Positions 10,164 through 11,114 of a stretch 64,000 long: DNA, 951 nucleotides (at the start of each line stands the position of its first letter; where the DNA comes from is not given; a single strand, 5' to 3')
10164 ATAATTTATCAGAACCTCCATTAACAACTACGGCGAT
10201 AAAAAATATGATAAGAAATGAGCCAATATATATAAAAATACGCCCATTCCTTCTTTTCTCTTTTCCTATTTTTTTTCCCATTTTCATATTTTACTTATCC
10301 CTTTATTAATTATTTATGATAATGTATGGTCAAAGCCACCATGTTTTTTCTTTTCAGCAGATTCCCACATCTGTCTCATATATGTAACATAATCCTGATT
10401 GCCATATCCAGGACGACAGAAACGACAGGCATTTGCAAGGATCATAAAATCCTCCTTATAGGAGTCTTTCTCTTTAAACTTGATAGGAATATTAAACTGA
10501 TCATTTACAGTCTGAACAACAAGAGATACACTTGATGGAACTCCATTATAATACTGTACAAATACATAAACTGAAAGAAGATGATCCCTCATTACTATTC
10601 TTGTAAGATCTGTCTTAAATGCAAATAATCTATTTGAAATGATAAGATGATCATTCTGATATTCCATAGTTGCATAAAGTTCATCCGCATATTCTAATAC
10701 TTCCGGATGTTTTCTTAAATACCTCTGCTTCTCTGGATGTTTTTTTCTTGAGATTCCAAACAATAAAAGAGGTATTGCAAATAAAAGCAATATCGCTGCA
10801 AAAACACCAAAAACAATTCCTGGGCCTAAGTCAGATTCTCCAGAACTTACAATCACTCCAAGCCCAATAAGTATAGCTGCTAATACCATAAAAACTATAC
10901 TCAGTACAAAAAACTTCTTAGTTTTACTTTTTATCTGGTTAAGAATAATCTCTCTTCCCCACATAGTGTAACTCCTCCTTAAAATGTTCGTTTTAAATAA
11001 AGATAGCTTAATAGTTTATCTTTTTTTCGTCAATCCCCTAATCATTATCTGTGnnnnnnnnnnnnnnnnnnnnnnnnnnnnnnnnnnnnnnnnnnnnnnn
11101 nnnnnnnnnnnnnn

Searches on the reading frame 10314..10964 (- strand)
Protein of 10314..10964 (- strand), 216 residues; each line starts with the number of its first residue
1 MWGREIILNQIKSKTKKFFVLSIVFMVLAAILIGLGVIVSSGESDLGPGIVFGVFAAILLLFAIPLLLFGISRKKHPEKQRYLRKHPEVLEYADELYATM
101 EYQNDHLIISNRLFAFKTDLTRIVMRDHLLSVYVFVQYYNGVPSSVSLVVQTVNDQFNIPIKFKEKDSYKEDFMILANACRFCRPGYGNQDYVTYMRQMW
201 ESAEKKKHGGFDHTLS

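Call 72: search_protein_families(library=pfam, proteins=[window:10314-10964:-], max_evalue=0.01)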
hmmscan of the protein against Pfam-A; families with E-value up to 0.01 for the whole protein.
window:10314-10964:- (216 aa): 1 family
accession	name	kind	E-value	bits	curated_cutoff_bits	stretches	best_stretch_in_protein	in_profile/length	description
PF06749.17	DUF1218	-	0.0048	17.8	25.3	0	50-81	36-67/95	Protein of unknown function (DUF1218)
